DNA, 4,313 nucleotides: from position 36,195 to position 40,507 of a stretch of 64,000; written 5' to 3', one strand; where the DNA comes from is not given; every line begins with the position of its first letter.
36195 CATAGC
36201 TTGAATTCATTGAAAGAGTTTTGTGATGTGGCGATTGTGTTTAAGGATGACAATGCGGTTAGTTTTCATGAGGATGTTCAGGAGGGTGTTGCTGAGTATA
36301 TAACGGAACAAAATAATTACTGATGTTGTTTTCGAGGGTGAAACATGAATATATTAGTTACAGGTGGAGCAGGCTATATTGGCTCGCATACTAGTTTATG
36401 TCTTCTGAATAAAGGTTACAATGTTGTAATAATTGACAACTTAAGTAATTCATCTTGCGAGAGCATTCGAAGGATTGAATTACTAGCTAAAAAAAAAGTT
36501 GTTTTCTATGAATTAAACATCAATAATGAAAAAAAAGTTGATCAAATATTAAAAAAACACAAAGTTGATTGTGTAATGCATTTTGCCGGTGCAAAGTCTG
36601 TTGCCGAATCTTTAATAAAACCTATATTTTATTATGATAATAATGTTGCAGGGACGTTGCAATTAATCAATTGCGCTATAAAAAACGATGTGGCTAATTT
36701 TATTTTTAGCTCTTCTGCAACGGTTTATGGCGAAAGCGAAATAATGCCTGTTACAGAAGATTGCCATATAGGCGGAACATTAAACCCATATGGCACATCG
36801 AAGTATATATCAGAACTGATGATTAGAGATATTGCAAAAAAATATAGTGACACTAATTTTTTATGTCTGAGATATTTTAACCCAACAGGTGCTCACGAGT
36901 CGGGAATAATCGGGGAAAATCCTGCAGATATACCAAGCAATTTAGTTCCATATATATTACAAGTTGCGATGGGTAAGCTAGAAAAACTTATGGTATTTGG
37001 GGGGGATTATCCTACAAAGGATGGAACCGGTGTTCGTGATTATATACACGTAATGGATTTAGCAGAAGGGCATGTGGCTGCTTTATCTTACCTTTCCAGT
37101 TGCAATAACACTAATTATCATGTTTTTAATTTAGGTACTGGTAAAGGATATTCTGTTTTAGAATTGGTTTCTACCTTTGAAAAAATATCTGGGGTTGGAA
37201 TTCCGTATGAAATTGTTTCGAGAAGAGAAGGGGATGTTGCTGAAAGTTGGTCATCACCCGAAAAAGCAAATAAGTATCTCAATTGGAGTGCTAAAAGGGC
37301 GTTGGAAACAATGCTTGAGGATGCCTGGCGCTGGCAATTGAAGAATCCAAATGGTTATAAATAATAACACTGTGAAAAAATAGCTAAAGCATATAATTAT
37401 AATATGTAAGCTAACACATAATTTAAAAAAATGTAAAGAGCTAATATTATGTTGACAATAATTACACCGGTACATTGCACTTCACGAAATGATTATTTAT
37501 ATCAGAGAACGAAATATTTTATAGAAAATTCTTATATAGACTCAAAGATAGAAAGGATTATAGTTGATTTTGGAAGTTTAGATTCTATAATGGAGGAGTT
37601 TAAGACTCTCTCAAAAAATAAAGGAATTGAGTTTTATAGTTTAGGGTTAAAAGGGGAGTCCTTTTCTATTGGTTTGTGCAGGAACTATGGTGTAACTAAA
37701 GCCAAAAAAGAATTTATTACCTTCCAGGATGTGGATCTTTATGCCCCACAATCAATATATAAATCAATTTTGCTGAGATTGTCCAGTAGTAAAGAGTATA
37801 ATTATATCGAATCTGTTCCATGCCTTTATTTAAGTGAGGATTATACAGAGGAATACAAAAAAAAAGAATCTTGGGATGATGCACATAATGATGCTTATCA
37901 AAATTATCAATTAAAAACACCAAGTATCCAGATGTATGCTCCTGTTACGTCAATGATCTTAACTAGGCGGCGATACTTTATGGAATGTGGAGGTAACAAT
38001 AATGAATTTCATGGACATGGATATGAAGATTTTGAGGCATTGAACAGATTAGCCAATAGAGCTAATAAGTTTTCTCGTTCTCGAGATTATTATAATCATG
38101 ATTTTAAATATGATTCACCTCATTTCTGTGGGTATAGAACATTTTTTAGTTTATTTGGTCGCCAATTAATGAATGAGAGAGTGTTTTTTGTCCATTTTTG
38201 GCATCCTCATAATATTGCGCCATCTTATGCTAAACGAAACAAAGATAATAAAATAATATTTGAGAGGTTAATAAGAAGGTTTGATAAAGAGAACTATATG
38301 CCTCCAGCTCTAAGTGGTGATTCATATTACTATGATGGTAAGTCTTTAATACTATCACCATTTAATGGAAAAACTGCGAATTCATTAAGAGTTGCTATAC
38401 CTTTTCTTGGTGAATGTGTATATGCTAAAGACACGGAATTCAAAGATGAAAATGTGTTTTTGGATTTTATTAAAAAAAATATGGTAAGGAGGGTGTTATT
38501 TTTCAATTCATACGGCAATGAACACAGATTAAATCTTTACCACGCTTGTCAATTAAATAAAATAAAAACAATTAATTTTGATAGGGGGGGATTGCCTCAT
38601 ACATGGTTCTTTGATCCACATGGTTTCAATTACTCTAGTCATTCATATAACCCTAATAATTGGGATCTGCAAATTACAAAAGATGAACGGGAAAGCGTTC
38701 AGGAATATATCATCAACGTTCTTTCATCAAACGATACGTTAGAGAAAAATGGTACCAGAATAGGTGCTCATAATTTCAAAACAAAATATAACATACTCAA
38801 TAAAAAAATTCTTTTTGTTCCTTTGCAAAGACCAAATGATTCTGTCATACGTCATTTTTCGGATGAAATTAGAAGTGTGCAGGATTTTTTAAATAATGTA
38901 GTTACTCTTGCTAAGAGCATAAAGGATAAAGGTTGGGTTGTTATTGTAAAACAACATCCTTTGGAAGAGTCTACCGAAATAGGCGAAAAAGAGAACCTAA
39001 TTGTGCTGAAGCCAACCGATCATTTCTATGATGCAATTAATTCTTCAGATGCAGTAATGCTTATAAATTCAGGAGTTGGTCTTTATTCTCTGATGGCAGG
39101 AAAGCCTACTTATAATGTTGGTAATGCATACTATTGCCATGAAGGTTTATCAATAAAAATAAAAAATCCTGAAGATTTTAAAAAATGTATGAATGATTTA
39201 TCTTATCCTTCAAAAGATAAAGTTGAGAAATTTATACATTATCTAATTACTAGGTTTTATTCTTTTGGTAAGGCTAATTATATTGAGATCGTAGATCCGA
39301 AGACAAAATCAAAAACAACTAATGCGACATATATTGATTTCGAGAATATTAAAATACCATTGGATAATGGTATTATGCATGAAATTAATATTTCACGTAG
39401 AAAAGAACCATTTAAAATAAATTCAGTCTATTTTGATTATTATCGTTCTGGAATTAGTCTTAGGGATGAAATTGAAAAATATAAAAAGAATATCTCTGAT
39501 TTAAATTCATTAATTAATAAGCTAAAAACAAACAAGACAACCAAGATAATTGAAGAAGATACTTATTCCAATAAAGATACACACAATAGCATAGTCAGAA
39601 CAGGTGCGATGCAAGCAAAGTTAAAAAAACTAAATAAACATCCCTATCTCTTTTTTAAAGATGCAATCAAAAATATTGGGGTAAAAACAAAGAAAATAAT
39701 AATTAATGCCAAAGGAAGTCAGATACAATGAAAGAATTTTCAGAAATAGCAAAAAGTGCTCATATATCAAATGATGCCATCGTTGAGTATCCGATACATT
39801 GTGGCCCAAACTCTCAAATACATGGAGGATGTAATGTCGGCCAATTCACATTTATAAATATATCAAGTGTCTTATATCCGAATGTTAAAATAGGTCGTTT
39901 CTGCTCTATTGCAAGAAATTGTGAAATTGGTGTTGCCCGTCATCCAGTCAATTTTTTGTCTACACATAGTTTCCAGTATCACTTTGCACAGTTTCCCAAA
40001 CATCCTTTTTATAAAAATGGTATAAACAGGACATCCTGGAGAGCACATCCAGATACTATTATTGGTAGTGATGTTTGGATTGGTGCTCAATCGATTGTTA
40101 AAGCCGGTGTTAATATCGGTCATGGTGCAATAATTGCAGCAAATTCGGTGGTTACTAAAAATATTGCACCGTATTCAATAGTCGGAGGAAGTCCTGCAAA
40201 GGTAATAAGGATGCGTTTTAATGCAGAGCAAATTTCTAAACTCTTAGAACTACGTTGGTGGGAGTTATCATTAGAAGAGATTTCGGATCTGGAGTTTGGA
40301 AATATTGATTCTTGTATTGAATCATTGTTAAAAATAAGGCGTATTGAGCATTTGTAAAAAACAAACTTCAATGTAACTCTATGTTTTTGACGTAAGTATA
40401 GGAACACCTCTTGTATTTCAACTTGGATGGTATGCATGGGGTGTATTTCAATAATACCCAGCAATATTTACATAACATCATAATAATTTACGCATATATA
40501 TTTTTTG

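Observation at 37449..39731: Two-domain capsule polymerase candidate fusing a GT-A-like glycosyltransferase to a KpsS/KpsC-like (beta-Kdo transferase-type) domain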

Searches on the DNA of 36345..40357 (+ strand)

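Call 8: search_dna_similar(query=window:36345-40357:+, collection=ecoli_genomes, mode=near, max_rows=25)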
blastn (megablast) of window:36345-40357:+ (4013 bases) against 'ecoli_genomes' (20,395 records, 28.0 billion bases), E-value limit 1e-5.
Records with a match: 131; places in all: 131; records where one place covers at least 80% of the query: 106.
Genomes with a match: 131 of 5426; with a place that covers at least 80% of the query: 106. Places per genome that has any: lowest 1, median 1, highest 1. On chromosomes: 131 places; on plasmids: 0.
Best place of each record, by identity: >=99% 29; 95-99% 82; 90-95% 20.
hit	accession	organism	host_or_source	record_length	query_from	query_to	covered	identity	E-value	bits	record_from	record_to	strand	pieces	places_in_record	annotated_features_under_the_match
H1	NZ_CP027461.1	Escherichia coli strain 95-3322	missing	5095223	1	4013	100%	100.0%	0e+0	7411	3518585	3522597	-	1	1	hypothetical protein | galE: UDP-glucose 4-epimerase GalE | CatB-related O-acetyltransferase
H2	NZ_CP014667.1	Escherichia coli strain ECONIH2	-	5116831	1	4013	100%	100.0%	0e+0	7411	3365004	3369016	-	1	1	hypothetical protein | galE: UDP-glucose 4-epimerase GalE | CatB-related O-acetyltransferase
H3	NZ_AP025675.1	Escherichia coli strain Rb-3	Homo sapiens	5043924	1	4013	100%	100.0%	0e+0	7411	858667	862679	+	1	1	hypothetical protein | galE: UDP-glucose 4-epimerase GalE | CatB-related O-acetyltransferase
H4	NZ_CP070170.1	Escherichia coli strain FDAARGOS_1284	Homo sapiens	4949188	1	4013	100%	100.0%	0e+0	7411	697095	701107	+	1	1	capsular polysaccharide export protein, LipB/KpsS family | galE: UDP-glucose 4-epimerase GalE | CatB-related O-acetyltransferase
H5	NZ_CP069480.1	Escherichia coli strain FDAARGOS_1257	Homo sapiens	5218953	1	4013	100%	100.0%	0e+0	7411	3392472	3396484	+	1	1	capsular polysaccharide export protein, LipB/KpsS family | galE: UDP-glucose 4-epimerase GalE | CatB-related O-acetyltransferase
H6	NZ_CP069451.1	Escherichia coli strain FDAARGOS_1256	Homo sapiens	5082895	1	4013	100%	100.0%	0e+0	7411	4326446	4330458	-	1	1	capsular polysaccharide export protein, LipB/KpsS family | galE: UDP-glucose 4-epimerase GalE | CatB-related O-acetyltransferase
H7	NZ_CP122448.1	Escherichia coli strain 85.0412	Human urine sample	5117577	1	4013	100%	100.0%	0e+0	7411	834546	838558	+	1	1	hypothetical protein | galE: UDP-glucose 4-epimerase GalE | CatB-related O-acetyltransferase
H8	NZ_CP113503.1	Escherichia coli strain 16843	Homo sapiens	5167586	1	4013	100%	100.0%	0e+0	7411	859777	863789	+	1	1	hypothetical protein | galE: UDP-glucose 4-epimerase GalE | CatB-related O-acetyltransferase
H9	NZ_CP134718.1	Escherichia coli strain RIVM_C029670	Homo sapiens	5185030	1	4013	100%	100.0%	0e+0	7411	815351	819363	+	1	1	capsular polysaccharide export protein, LipB/KpsS family | galE: UDP-glucose 4-epimerase GalE | CatB-related O-acetyltransferase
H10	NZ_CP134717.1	Escherichia coli strain RIVM_C036204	Homo sapiens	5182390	1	4013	100%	100.0%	0e+0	7411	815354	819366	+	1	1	capsular polysaccharide export protein, LipB/KpsS family | galE: UDP-glucose 4-epimerase GalE | CatB-related O-acetyltransferase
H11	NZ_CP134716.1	Escherichia coli strain RIVM_C040348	Homo sapiens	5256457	1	4013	100%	100.0%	0e+0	7411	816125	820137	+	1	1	capsular polysaccharide export protein, LipB/KpsS family | galE: UDP-glucose 4-epimerase GalE | CatB-related O-acetyltransferase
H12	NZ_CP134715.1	Escherichia coli strain RIVM_C040753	Homo sapiens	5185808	1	4013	100%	100.0%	0e+0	7411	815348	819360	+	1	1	capsular polysaccharide export protein, LipB/KpsS family | galE: UDP-glucose 4-epimerase GalE | CatB-related O-acetyltransferase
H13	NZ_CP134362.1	Escherichia coli strain TUM13754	Homo sapiens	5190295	1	4013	100%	100.0%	0e+0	7411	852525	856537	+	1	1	capsular polysaccharide export protein, LipB/KpsS family | galE: UDP-glucose 4-epimerase GalE | CatB-related O-acetyltransferase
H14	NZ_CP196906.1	Escherichia coli strain ECE170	Homo sapiens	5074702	1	4013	100%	100.0%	0e+0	7411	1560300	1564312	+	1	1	capsular polysaccharide export protein, LipB/KpsS family | galE: UDP-glucose 4-epimerase GalE | CatB-related O-acetyltransferase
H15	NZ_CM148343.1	Escherichia coli strain 09A19CPO009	Homo sapiens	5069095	1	4013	100%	100.0%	0e+0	7411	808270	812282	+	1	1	capsular polysaccharide export protein, LipB/KpsS family | galE: UDP-glucose 4-epimerase GalE | CatB-related O-acetyltransferase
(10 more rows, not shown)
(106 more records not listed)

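Call 69: get_annotated_region(hit=H4, flank=9000)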
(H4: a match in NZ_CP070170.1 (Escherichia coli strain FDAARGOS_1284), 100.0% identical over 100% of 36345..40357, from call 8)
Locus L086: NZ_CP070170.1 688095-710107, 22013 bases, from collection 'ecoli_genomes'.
description: Escherichia coli strain FDAARGOS_1284 chromosome, complete genome
organism: Escherichia coli strain FDAARGOS_1284 (NCBI taxid 562)
replicon: chromosome; assembly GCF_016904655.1
host: Homo sapiens; source: missing; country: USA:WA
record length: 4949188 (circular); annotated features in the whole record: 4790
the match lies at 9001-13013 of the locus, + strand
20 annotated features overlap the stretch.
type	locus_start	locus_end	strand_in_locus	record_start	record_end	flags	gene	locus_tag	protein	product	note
CDS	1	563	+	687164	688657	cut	gspE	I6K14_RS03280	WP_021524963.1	type II secretion system ATPase GspE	-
CDS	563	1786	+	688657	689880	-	gspF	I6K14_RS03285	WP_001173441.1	type II secretion system inner membrane protein GspF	-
CDS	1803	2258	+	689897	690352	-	gspG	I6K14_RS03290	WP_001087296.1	type II secretion system major pseudopilin GspG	-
CDS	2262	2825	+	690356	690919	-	gspH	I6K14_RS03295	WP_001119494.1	type II secretion system minor pseudopilin GspH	-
CDS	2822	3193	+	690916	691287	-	gspI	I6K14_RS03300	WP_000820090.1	type II secretion system minor pseudopilin GspI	-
CDS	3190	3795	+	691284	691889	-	gspJ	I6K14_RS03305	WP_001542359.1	type II secretion system minor pseudopilin GspJ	-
CDS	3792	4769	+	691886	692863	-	gspK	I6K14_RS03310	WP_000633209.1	type II secretion system minor pseudopilin GspK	-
CDS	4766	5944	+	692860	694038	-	gspL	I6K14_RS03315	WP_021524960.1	type II secretion system protein GspL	-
CDS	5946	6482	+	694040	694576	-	yghD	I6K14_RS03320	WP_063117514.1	GspM family type II secretion system protein YghD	-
CDS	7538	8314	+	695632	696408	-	-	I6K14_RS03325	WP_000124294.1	ABC transporter permease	-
CDS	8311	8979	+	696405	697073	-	-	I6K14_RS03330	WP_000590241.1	ABC transporter ATP-binding protein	-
CDS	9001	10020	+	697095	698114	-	galE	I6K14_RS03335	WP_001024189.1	UDP-glucose 4-epimerase GalE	-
CDS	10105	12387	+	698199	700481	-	-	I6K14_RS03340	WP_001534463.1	capsular polysaccharide export protein, LipB/KpsS family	-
CDS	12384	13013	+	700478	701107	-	-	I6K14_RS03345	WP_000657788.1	CatB-related O-acetyltransferase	-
CDS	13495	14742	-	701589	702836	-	-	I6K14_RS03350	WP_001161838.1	capsule biosynthesis protein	-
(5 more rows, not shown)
